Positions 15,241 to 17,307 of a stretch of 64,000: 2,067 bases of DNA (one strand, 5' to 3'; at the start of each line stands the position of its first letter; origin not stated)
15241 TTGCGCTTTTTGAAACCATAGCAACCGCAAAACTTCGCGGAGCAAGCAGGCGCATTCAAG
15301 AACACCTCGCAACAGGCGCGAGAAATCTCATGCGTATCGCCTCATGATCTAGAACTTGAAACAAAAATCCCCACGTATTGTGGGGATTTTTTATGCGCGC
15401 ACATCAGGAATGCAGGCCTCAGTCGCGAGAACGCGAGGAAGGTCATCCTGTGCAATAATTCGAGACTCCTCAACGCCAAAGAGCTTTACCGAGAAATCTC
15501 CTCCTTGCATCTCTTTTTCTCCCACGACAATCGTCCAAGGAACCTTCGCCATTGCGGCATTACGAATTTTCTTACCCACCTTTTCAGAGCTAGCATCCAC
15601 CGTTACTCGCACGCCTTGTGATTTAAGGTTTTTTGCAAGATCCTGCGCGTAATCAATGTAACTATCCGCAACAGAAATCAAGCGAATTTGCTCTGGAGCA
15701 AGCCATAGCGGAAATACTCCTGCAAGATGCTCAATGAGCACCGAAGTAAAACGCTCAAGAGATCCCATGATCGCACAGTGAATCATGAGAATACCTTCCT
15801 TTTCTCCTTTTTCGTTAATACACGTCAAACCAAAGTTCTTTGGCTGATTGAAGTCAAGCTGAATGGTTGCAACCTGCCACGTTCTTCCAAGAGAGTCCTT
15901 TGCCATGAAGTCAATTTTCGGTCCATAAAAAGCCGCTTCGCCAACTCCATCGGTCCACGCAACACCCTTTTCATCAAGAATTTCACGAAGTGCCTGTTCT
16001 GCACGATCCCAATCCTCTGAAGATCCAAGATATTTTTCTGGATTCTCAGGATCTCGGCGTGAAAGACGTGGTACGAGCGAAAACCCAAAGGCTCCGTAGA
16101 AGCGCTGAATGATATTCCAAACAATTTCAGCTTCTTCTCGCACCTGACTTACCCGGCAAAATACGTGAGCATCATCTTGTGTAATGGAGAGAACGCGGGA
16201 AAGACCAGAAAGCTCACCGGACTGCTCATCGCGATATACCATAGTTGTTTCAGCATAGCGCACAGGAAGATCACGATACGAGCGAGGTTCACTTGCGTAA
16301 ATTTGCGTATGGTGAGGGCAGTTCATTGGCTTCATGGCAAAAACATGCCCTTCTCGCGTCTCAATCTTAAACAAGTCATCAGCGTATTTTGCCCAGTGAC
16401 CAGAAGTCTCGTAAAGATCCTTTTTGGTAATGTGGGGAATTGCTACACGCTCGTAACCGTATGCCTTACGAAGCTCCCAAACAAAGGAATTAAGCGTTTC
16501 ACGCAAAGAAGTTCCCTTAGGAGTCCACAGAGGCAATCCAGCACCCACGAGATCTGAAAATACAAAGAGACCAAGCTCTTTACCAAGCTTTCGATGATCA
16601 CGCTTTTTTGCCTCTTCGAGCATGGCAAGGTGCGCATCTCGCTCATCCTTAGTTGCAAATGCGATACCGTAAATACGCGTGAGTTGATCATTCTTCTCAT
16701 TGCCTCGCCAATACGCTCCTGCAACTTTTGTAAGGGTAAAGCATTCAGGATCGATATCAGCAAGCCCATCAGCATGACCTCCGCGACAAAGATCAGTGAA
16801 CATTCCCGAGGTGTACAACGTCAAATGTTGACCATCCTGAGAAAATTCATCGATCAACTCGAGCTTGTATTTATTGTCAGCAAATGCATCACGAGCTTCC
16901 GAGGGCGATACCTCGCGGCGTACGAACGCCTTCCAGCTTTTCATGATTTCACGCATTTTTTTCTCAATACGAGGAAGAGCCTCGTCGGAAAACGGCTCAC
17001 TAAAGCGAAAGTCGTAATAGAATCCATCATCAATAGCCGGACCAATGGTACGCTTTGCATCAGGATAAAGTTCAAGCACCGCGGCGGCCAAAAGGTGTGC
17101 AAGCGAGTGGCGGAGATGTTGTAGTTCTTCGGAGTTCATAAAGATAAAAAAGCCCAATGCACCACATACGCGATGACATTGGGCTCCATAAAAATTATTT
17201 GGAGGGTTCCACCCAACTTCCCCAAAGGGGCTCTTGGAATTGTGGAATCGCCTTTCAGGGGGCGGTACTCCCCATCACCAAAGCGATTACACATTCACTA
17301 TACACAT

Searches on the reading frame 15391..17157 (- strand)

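Call 88: search_protein_families(library=pfam, proteins=[window:15391-17157:-], max_evalue=0.00001)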
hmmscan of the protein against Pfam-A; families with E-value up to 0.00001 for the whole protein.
window:15391-17157:- (588 aa): 3 families
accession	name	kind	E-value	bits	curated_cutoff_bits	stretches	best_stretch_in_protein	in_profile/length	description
PF00587.30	tRNA-synt_2b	-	5.1e-41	141.1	29.3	1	263-477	1-178/179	tRNA synthetase class II core domain (G, H, P, S and T)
PF03129.25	HGTP_anticodon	-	7.3e-17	61.8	21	1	490-577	1-91/94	Anticodon binding domain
PF07973.19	tRNA_SAD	-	2e-06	28.1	24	1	113-163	2-44/44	Threonyl and Alanyl tRNA synthetase second additional domain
